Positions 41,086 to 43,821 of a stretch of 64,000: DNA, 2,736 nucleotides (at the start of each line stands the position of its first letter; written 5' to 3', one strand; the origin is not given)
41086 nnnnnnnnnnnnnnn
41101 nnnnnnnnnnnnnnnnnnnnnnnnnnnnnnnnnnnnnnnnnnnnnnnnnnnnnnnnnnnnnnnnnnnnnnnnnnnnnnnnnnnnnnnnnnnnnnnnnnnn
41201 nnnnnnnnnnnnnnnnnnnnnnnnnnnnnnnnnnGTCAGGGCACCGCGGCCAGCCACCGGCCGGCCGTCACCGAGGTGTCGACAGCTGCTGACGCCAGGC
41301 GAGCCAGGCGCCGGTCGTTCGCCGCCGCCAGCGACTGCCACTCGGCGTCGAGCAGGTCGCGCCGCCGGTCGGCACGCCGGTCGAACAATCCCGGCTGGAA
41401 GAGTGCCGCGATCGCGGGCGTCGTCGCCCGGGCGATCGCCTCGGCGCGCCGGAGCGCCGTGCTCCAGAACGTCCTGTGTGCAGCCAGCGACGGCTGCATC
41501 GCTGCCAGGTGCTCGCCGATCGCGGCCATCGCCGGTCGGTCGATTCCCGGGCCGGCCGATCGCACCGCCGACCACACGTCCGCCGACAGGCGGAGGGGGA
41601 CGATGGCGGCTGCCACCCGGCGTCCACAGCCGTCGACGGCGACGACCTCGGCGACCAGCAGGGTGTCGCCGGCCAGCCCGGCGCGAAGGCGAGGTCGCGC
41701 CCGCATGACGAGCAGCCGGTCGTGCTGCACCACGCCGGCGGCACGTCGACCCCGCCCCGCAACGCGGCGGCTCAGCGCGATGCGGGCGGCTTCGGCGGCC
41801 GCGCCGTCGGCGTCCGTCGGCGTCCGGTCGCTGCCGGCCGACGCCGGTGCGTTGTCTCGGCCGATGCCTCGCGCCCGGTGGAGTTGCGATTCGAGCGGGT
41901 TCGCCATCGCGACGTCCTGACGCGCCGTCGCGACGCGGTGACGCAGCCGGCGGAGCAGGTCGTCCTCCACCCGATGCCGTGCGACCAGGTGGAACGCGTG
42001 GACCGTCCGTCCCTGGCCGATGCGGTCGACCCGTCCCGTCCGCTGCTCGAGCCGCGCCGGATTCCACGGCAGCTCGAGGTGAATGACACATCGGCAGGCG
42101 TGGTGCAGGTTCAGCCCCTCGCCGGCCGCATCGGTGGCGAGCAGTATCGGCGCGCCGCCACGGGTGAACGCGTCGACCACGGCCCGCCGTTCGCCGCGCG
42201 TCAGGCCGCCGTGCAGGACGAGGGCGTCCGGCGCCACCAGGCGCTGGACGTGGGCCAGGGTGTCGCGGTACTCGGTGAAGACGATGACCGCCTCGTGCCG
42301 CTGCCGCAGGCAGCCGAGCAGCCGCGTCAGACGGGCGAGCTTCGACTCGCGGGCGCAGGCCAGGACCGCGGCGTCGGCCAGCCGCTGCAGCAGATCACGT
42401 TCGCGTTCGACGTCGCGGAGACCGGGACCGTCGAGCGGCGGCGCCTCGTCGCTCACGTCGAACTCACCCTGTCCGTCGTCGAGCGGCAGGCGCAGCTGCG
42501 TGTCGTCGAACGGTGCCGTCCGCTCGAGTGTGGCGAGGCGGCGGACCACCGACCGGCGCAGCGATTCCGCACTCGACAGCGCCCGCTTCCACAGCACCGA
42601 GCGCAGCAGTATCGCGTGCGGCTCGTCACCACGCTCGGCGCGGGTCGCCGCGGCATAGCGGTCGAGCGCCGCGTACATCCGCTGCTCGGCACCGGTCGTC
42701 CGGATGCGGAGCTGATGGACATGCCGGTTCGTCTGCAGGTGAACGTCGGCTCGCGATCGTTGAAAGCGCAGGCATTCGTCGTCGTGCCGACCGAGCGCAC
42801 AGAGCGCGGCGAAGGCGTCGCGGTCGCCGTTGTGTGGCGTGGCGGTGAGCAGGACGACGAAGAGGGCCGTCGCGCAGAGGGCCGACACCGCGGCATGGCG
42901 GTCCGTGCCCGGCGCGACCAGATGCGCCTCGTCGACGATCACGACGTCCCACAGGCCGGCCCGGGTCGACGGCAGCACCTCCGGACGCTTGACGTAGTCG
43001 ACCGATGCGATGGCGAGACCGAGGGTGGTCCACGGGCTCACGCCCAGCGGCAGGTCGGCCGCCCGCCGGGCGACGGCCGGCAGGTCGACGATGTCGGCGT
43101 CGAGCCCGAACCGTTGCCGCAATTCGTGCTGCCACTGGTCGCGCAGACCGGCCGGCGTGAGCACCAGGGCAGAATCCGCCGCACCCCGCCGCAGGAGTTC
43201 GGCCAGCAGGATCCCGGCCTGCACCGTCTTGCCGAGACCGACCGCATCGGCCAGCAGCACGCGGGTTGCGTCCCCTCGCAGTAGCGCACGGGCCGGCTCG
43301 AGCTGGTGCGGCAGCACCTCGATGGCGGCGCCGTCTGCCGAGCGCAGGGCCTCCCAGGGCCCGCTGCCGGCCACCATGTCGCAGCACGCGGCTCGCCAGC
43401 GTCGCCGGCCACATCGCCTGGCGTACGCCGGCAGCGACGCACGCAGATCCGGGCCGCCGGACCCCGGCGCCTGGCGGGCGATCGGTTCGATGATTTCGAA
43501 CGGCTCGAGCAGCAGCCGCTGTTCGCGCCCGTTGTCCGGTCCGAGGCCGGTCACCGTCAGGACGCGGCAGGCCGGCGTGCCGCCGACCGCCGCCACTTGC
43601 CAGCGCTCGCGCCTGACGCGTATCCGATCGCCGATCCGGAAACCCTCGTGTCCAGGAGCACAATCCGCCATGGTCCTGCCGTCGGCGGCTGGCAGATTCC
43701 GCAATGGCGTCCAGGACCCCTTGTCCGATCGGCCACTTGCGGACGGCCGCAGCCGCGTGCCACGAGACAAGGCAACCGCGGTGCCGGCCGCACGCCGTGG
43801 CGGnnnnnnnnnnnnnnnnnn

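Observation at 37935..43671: Coupled RapA-like SNF2 helicase + 1,099-aa PglX/Eco57I-type N6-adenine methyltransferase with no visible nuclease: candidate minimal methylation-linked defence module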

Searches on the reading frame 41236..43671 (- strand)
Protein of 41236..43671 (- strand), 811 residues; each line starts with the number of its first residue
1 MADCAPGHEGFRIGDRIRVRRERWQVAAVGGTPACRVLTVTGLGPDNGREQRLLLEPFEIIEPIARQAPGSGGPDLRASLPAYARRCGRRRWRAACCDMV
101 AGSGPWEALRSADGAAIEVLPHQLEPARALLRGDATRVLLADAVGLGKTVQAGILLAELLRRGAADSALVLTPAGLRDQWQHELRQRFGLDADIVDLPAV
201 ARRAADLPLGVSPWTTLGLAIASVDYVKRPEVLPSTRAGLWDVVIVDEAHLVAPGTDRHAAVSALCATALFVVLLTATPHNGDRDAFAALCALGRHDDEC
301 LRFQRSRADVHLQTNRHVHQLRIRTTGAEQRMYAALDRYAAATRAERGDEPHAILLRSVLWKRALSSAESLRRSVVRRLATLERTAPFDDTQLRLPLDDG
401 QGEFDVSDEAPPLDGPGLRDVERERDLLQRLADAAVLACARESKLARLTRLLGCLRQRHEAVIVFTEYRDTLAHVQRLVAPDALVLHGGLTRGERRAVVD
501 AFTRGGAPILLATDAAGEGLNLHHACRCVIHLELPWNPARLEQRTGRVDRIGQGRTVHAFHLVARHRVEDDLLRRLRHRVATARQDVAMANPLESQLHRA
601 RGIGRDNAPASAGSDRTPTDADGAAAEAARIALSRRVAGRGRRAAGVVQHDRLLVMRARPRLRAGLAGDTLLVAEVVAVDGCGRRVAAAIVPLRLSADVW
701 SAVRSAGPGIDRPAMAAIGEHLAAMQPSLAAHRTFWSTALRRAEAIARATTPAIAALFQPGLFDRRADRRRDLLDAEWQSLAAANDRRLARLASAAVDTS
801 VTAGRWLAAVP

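Call 7: search_protein_families(library=pfam, proteins=[window:41236-43671:-], max_evalue=0.01)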
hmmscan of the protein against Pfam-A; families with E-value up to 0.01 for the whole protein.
window:41236-43671:- (811 aa): 4 families
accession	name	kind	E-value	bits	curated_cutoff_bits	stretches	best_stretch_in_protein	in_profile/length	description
PF00271.37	Helicase_C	-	8e-22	78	23.5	1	444-552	2-110/110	Helicase conserved C-terminal domain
PF00176.29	SNF2-rel_dom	-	4.1e-09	36.4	24.9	1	136-290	18-174/290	SNF2-related domain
PF04851.21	ResIII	-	1.6e-07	31.8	22.5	1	119-280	4-163/164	Type III restriction enzyme, res subunit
PF00270.35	DEAD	-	0.00075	19.7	26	1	121-280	2-161/167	DEAD/DEAH box helicase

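Call 8: search_protein_families(library=padloc, proteins=[window:41236-43671:-], max_evalue=0.01)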
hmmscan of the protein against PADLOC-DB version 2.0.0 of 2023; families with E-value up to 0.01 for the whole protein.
window:41236-43671:- (811 aa): 49 families (the best 25 are shown)
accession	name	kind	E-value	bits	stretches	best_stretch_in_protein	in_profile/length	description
PDLC02621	DrmD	-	2.6e-81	272.3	1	115-601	118-682/1040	DrmD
PDLC02500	BrxHI|BrxHII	-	1.1e-58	197.6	2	333-576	347-598/933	BrxHI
PDLC00659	HmaA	-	1.4e-55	186.7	2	423-585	468-644/1176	SNF2 helicase / DEAD-box helicase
PDLC02572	DrmA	-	5.2e-54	181.6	1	14-594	17-671/1043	DrmA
PDLC02504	BrxHI|BrxHII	-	1.2e-53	180.3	2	314-587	328-617/971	BrxHII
PDLC02632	DrmD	-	2.5e-50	169.7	2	117-305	122-323/662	DrmD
PDLC02633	DrmD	-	1.2e-48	163.8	2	116-398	123-440/839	DrmD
PDLC02623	DrmD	-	5.2e-47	158.2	2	442-586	510-659/1040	DrmD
PDLC02620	DrmD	-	1.3e-39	133.9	2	453-588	478-614/1060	DrmD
PDLC02619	DrmD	-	2.4e-39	133.2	2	114-280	28-194/872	DrmD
PDLC02853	DpdE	-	4.2e-38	128.9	2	99-298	81-287/985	DpdE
PDLC02624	DrmD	-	2.7e-37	126.6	2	460-593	364-515/652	DrmD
PDLC02843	DpdE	-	3.2e-37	126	2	115-293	155-311/1091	DpdE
PDLC02840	DpdE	-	4.4e-36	122.6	2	110-192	151-234/1091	DpdE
PDLC02634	DrmD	-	7.7e-36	121.2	2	115-297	88-274/900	DrmD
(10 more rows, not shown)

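Call 9: search_protein_families(library=ncbifam, proteins=[window:41236-43671:-], max_evalue=0.01)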
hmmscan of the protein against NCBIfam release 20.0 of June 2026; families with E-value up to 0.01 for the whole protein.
window:41236-43671:- (811 aa): 24 families
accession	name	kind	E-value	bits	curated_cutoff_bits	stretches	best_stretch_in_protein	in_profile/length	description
NF038317.1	DISARM_DrmD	equivalog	7.7e-90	302.6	610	1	14-622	5-678/1021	DISARM system SNF2-like helicase DrmD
NF041062.1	DpdE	equivalog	5.4e-54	183.6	500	2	110-290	145-308/1048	protein DpdE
NF003426.0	PRK04914.1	equivalog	5.1e-45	154.1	576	2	110-293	145-331/959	RNA polymerase-associated protein RapA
NF038318.1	DISARM_DrmD_b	equivalog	1.6e-39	135.7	950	2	104-279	18-190/868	DISARM system SNF2-like helicase DrmD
NF042964.1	phospholipD_antiphage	equivalog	1.3e-36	126.4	1100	2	315-582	560-821/895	phospholipase D-like domain-containing anti-phage protein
NF058637.1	helic_SCO1167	equivalog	1.3e-26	93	1200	2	438-581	758-904/932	SCO1167/SCO6262 family helicase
NF053675.1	pilus_reg_Snf2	equivalog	7.9e-19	67.3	1100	2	443-573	861-994/1029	pilus expression-regulating Snf2 family helicase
NF041790.1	anti-phage_ZorD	equivalog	6.3e-18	64.1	1500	2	444-560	906-1033/1035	type I Zorya anti-phage system protein ZorD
NF010337.0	PRK13766.1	equivalog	3.4e-10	38.7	610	1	444-557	349-474/781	Hef nuclease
NF008744.0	PRK11776.1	equivalog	2e-09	36.6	524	1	437-564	222-347/460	ATP-dependent RNA helicase DbpA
NF053631.1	RNA_helic_CshA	equivalog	5.5e-09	35.4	646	1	430-565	210-343/434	degradosome RNA helicase CshA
NF008394.0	PRK11192.1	equivalog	1.7e-07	30.4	507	1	435-567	225-355/441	ATP-dependent RNA helicase SrmB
TIGR01389.1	recQ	equivalog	2e-07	29.8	640.2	1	456-554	221-321/591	DNA helicase RecQ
NF002340.1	PRK01297.1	equivalog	1.1e-06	27.8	564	1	435-556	227-348/372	ATP-dependent RNA helicase RhlB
NF007882.0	PRK10590.1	equivalog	2.9e-06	26.5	743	1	448-636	236-430/456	ATP-dependent RNA helicase RhlE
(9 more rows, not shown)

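Call 18: find_homologous_proteins(query=window:41236-43671:-, max_evalue=1e-10)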
Query window:41236-43671:- (811 aa): 3401 proteins with E <= 1e-10 among 8000 candidates; the best 120 are listed.
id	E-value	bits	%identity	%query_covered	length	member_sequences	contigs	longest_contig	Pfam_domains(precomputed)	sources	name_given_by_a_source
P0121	0.0e+0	1762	100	100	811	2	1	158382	PF00176.30,PF00271.38,PF04851.22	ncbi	-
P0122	0.0e+0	1073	65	100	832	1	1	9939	PF00270.36,PF00176.30,PF00271.38,PF04851.22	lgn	-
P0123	6.6e-239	813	55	98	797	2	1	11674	PF00176.30,PF00271.38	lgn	-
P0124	3.9e-235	801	56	97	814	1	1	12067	PF00176.30,PF00271.38,PF04851.22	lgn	-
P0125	2.8e-231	788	54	99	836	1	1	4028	PF00176.30,PF00271.38,PF04851.22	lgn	-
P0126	1.2e-228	779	53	99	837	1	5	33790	PF00176.30,PF00271.38,PF04851.22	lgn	-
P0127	1.4e-227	776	54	99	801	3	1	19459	PF00270.36,PF00176.30,PF00271.38,PF04851.22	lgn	-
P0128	7.2e-225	767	53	96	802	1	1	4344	PF00176.30,PF00271.38,PF04851.22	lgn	-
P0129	1.6e-224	766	54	99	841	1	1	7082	PF00176.30,PF00271.38,PF04851.22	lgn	-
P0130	2.9e-224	765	53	100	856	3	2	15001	PF00176.30,PF00271.38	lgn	-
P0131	4.1e-224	764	53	100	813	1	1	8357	PF00176.30,PF00271.38,PF04851.22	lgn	-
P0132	2.2e-223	762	53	98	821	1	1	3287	PF00176.30,PF00271.38,PF04851.22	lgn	-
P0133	5.9e-213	728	52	99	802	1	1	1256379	PF00176.30,PF00271.38,PF04851.22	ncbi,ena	-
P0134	1.8e-209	716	51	97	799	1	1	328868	PF00270.36,PF00176.30,PF00271.38,PF04851.22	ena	-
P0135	4.5e-209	715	51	95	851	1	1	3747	PF00176.30,PF00271.38,PF04851.22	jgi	jgi:superfamily II DNA or RNA helicase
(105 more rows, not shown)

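Call 48: search_dna_similar(query=window:41236-43671:-, collection=plasmids, mode=protein, max_rows=25, max_evalue=1e-20)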
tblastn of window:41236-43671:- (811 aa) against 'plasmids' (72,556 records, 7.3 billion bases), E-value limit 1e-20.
Records with a match: 109; places in all: 112; records where one place covers at least 80% of the query: 0.
Best place of each record, by identity: <60% 109.
By first word of the organism name: Escherichia 14; Planktothrix 10; Halobacterium 10; Nostoc 6; Natrinema 5; Streptomyces 4; Thermus 4; Pseudanabaena 3; Chroococcidiopsis 3; Calothrix 3; and 37 more.
By predicted mobility (MOB-suite, as given by PLSDB): non-mobilizable 73; conjugative 21; mobilizable 15.
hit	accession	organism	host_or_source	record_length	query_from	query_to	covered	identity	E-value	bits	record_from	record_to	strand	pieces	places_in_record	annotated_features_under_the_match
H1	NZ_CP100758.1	Natrinema gelatinilyticum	marine sediment,sediment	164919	99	593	45%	37.2%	4e-28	248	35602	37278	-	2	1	helicase-related protein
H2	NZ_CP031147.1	Haloplanus rubicundus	solar salt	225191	109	587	59%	28.5%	2e-47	190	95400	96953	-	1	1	helicase-related protein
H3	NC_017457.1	Haloquadratum walsbyi C23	-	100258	24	293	33%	33.0%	4e-28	129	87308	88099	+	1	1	helicase-related protein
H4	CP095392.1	Natribaculum breve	cell culture,saline soil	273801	24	293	33%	32.6%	1e-27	128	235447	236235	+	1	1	record has no annotation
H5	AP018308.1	Aulosira laxa NIES-50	-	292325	24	293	33%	31.8%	7e-24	116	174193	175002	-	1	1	hypothetical protein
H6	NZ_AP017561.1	Pseudanabaena sp. ABRG5-3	-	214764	54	293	30%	35.2%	3e-27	127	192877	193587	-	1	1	helicase-related protein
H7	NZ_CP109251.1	Streptomyces cellulosae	-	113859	112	332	27%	37.5%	8e-25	119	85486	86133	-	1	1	DEAD/DEAH box helicase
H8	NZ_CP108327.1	Streptomyces jietaisiensis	-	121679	112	332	27%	37.5%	8e-25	119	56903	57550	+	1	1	DEAD/DEAH box helicase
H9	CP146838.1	Streptomyces griseoaurantiacus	-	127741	112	332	27%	37.5%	9e-25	119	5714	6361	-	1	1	DEAD/DEAH box helicase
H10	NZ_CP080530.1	Mesorhizobium sp. AR02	Oxytropis sp.,Cell culture,root nodule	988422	102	332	28%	33.8%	1e-22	112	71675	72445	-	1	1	DEAD/DEAH box helicase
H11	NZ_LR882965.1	Planktothrix agardhii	-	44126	101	322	27%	35.1%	2e-23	115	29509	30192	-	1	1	helicase-related protein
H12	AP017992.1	Planktothrix agardhii NIES-204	-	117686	101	322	27%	35.1%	2e-23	115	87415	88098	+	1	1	hypothetical protein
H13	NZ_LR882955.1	Planktothrix agardhii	-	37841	101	322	27%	35.1%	2e-23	115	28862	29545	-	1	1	helicase-related protein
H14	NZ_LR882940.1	Planktothrix agardhii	-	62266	101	322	27%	35.1%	2e-23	115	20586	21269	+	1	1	helicase-related protein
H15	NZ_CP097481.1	Chroococcidiopsis sp. CCNUC1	cell culture,soil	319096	101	322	27%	35.1%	2e-21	108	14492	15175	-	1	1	helicase-related protein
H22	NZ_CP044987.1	Deinococcus sp. AJ005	single cell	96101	114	306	24%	38.5%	4e-22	110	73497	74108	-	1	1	drmD: DISARM system SNF2-like helicase DrmD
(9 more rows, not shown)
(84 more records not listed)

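Call 49: get_annotated_region(hit=H1, flank=9000)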
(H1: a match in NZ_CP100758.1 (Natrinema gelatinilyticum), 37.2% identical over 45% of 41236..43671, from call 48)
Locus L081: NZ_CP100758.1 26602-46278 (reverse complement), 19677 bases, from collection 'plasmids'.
description: Natrinema gelatinilyticum strain BND6 plasmid unnamed2, complete sequence
organism: Natrinema gelatinilyticum (NCBI taxid 2961571)
taxonomy: Archaea; Euryarchaeota; Halobacteria; Halobacteriales; Natrialbaceae; Natrinema; Natrinema gelatinilyticum
host: -; source: marine sediment,sediment; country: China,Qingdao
typing (MOB-suite, as given by PLSDB): non-mobilizable; mating-pair formation MPF_T
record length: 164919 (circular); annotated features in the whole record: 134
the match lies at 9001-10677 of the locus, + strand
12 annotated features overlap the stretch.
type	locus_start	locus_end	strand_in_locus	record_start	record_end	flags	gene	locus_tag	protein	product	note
CDS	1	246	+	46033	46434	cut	-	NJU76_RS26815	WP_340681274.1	hypothetical protein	-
CDS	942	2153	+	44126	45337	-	-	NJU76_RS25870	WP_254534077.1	hypothetical protein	-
CDS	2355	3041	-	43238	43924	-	-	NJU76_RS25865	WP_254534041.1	DUF6338 family protein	-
CDS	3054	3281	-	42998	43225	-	-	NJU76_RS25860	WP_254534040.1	hypothetical protein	-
CDS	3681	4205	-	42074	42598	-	-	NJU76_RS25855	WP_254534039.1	hypothetical protein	-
CDS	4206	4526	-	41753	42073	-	-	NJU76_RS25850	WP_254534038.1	hypothetical protein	-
CDS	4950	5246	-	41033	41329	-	-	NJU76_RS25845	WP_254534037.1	hypothetical protein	-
CDS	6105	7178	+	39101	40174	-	-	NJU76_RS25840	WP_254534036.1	transcription initiation factor IIB family protein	-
CDS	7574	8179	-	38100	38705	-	-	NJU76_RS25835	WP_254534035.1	site-specific integrase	GO:0015074 - DNA integration [Evidence IEA]; GO:0006310 - DNA recombination [Evidence IEA]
CDS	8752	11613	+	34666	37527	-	-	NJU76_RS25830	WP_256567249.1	helicase-related protein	-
CDS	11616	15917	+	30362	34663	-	-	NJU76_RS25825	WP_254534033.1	DNA methyltransferase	-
CDS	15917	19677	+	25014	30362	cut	-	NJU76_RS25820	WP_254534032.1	DEAD/DEAH box helicase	-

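Call 50: get_annotated_region(hit=H6, flank=9000)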
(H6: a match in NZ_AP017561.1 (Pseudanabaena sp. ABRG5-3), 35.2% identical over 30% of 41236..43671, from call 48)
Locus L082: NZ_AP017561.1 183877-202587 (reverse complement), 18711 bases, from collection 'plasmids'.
description: Pseudanabaena sp. ABRG5-3 plasmid ABRG53a, complete sequence
organism: Pseudanabaena sp. ABRG5-3 (NCBI taxid 685565)
taxonomy: Bacteria; Cyanobacteriota; Cyanophyceae; Pseudanabaenales; Pseudanabaenaceae; Pseudanabaena; Pseudanabaena sp. ABRG5-3
host: -; source: -; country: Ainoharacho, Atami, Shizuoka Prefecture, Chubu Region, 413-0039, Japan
typing (MOB-suite, as given by PLSDB): mobilizable; relaxase MOBP
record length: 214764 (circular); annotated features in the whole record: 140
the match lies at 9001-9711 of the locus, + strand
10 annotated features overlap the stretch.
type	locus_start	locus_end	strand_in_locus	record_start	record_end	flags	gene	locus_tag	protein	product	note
CDS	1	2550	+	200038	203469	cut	-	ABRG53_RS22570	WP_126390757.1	AAA domain-containing protein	-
CDS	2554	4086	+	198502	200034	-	-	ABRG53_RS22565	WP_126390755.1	hypothetical protein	-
CDS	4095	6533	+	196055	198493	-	-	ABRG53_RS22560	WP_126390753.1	hypothetical protein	-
CDS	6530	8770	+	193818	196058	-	-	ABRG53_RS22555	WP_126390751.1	DUF2357 domain-containing protein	-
CDS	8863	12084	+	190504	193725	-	-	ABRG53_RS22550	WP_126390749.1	helicase-related protein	-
CDS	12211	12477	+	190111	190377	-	-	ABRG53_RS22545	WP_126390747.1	type II toxin-antitoxin system Phd/YefM family antitoxin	-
CDS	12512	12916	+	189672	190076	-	-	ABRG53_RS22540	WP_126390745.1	type II toxin-antitoxin system VapC family toxin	-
CDS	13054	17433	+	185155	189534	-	-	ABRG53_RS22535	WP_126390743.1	hypothetical protein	-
CDS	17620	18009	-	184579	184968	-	-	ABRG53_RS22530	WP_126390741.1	endonuclease domain-containing protein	-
CDS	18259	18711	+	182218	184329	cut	-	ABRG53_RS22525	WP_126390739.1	3'-5' exonuclease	-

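Call 51: get_annotated_region(hit=H7, flank=9000)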
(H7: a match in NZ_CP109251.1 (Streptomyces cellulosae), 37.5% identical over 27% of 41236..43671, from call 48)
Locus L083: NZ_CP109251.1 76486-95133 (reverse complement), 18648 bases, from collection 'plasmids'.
description: Streptomyces cellulosae strain NBC 01657 plasmid unnamed2, complete sequence
organism: Streptomyces cellulosae (NCBI taxid 1968)
taxonomy: Bacteria; Actinomycetota; Actinomycetes; Kitasatosporales; Streptomycetaceae; Streptomyces; Streptomyces cellulosae
host: -; source: -; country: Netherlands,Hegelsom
typing (MOB-suite, as given by PLSDB): mobilizable; relaxase MOBP
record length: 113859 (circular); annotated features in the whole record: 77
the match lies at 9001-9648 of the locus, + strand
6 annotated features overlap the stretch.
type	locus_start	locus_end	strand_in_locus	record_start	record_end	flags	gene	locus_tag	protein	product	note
CDS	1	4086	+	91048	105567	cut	-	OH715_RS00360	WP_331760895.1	hypothetical protein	-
CDS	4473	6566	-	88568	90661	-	-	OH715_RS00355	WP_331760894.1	DUF262 domain-containing HNH endonuclease family protein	-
CDS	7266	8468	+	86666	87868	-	-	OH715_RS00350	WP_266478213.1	serine/threonine-protein kinase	GO:0006468 - protein phosphorylation [Evidence IEA]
CDS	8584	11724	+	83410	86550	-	-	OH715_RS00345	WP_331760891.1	DEAD/DEAH box helicase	-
CDS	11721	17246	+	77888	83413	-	-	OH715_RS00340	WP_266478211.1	hypothetical protein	-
CDS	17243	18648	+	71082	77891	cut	-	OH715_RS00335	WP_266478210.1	DEAD/DEAH box helicase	-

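Call 75: get_annotated_region(hit=H22, flank=12000)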
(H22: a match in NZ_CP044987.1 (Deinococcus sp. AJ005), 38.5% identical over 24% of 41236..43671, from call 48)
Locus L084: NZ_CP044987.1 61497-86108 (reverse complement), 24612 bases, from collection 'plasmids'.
description: Deinococcus sp. AJ005 plasmid p96k, complete sequence
organism: Deinococcus sp. AJ005 (NCBI taxid 2652443)
taxonomy: Bacteria; Deinococcota; Deinococci; Deinococcales; Deinococcaceae; Deinococcus; Deinococcus sp. AJ005
host: -; source: single cell; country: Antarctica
typing (MOB-suite, as given by PLSDB): non-mobilizable
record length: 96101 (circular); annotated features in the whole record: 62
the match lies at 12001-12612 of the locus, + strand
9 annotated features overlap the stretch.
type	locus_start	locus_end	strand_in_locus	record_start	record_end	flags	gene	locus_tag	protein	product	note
CDS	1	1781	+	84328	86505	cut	-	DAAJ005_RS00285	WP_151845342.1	hypothetical protein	-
CDS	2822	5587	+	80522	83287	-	-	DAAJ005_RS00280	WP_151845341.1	TerD family protein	-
CDS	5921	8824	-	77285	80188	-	-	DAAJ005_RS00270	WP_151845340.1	DUF262 and DUF1524 domain-containing protein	-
CDS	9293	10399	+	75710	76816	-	-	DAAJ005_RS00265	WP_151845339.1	hypothetical protein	-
CDS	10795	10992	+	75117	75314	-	-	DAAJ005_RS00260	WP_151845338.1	hypothetical protein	-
CDS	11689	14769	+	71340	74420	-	drmD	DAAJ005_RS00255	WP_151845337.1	DISARM system SNF2-like helicase DrmD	-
CDS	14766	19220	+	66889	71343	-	-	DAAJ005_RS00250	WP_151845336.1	type IIL restriction-modification enzyme MmeI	-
CDS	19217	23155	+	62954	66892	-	drmA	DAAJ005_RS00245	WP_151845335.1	DISARM system helicase DrmA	-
CDS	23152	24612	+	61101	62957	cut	-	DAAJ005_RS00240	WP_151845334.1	DUF1998 domain-containing protein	-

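Call 76: get_annotated_region(hit=H10, flank=9000)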
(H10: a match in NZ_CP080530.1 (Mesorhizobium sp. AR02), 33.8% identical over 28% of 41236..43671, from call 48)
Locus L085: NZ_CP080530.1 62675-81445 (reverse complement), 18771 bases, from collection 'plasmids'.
description: Mesorhizobium sp. AR02 plasmid pMspAR02c, complete sequence
organism: Mesorhizobium sp. AR02 (NCBI taxid 2865837)
taxonomy: Bacteria; Pseudomonadota; Alphaproteobacteria; Hyphomicrobiales; Phyllobacteriaceae; Mesorhizobium; Mesorhizobium sp. AR02
host: -; source: Oxytropis sp.,Cell culture,root nodule; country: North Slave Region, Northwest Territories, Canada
typing (MOB-suite, as given by PLSDB): conjugative; relaxase MOBP,MOBP,MOBP; mating-pair formation MPF_T
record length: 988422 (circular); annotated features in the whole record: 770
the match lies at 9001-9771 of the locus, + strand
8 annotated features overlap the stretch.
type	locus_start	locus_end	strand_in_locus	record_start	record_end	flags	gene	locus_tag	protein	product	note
CDS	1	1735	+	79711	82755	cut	-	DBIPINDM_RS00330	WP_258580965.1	DEAD/DEAH box helicase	-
CDS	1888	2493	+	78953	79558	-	-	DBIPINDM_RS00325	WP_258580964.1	type IV toxin-antitoxin system AbiEi family antitoxin domain-containing protein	-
CDS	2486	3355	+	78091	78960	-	-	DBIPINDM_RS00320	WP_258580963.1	nucleotidyl transferase AbiEii/AbiGii toxin family protein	-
CDS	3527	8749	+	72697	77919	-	-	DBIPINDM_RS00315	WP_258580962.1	DEAD/DEAH box helicase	-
CDS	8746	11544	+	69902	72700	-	-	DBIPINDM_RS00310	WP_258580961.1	DEAD/DEAH box helicase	-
CDS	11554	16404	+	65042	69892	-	-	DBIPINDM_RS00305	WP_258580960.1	N-6 DNA methylase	GO:0006306 - DNA methylation [Evidence IEA]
CDS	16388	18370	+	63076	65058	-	-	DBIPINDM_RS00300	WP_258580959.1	chromosome segregation protein SMC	-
CDS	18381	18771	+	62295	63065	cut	-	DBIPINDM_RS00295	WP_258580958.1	HNH endonuclease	-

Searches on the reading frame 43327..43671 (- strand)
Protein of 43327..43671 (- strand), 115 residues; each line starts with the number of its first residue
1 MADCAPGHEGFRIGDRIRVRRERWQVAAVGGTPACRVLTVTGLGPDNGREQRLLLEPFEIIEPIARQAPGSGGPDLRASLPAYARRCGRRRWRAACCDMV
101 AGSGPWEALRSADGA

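Call 37: search_protein_families(library=pfam, proteins=[window:43327-43671:-], max_evalue=5)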
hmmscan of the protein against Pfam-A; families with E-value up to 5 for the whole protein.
window:43327-43671:- (115 aa): 1 family
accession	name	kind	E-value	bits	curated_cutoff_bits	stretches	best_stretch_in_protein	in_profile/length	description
PF21971.1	LINC-PINT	-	0.059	14.5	27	1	82-101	27-46/87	Transcriptional regulator PINT87aa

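Call 38: search_protein_families(library=padloc, proteins=[window:43327-43671:-], max_evalue=1)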
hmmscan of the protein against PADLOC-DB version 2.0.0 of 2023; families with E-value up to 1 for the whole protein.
window:43327-43671:- (115 aa): 0 families
